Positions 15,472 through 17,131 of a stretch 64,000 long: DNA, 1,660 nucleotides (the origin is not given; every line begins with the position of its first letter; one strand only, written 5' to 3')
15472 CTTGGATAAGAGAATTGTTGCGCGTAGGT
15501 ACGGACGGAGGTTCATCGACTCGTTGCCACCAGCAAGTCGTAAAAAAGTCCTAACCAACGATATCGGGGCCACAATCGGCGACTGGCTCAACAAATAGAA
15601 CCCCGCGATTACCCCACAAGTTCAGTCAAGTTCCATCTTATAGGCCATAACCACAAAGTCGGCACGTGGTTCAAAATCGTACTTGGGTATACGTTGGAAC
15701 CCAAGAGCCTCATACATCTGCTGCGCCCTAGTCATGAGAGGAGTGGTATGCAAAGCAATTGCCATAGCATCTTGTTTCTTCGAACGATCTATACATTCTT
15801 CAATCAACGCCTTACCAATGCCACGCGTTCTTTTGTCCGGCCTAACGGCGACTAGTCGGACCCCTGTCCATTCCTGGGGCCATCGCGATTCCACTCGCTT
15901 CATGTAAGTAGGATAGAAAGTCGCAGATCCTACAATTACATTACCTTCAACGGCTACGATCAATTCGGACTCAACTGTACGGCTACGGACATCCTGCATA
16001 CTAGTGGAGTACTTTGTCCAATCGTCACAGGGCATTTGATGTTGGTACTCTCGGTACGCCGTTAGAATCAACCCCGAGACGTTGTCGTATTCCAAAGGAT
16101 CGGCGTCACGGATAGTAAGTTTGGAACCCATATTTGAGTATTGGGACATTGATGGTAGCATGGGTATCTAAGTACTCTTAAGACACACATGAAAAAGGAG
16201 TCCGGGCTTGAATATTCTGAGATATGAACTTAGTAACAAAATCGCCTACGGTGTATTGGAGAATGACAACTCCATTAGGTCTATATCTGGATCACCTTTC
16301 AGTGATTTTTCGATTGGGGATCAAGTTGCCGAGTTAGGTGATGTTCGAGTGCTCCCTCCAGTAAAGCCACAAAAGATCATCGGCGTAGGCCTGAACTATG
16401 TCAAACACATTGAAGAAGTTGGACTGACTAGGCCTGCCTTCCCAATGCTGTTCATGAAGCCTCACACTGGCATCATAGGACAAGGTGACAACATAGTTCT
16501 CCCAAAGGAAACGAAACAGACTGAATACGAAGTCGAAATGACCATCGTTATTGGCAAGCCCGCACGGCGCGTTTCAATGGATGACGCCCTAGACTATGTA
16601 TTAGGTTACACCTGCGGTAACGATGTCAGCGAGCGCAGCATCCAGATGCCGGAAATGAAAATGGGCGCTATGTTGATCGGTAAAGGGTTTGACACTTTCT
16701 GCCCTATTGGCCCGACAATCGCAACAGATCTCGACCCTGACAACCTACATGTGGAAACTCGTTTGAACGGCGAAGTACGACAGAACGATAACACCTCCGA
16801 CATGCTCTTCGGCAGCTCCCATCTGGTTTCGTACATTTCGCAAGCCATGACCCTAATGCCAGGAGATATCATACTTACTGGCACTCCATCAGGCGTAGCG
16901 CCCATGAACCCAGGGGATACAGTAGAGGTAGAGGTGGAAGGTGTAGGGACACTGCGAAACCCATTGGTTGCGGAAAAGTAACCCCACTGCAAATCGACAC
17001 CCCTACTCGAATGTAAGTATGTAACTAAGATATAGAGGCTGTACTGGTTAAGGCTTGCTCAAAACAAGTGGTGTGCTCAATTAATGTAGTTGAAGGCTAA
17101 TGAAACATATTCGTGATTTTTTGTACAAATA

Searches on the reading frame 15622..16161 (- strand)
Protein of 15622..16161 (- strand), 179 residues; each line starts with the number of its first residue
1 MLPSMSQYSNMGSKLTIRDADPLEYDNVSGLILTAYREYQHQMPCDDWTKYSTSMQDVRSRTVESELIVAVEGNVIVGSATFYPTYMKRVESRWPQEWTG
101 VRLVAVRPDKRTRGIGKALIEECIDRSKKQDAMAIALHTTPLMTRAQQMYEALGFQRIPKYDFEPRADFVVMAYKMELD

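Call 52: search_protein_families(library=pfam, proteins=[window:15622-16161:-], max_evalue=0.0001)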
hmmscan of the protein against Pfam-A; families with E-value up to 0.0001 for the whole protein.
window:15622-16161:- (179 aa): 5 families
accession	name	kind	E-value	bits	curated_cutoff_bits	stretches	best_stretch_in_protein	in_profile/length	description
PF00583.31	Acetyltransf_1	-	4.4e-15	56.4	20.7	1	46-155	14-116/116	Acetyltransferase (GNAT) family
PF13508.13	Acetyltransf_7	-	4.9e-12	46.5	27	1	65-156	3-83/84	Acetyltransferase (GNAT) domain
PF13673.13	Acetyltransf_10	-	1.3e-09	38.6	23.6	1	47-165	12-117/128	Acetyltransferase (GNAT) domain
PF13527.13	Acetyltransf_9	-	2.2e-08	34.6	25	1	17-156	2-125/127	Acetyltransferase (GNAT) domain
PF08445.16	FR47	-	9.2e-06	26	22.1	1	99-160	22-82/86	FR47-like protein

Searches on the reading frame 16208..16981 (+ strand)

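Call 52: search_protein_families(library=pfam, proteins=[window:16208-16981:+], max_evalue=0.0001)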
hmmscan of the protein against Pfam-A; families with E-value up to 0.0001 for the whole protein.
window:16208-16981:+ (257 aa): 2 families
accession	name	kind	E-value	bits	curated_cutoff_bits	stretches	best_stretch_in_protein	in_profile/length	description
PF01557.24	FAA_hydrolase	-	7.3e-70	235.4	23.9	1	56-253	1-213/214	Fumarylacetoacetate (FAA) hydrolase C-terminal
PF10370.14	Rv2993c-like_N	-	2.3e-09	38.4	21.3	1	1-51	1-50/50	Rv2993c-like, N-terminal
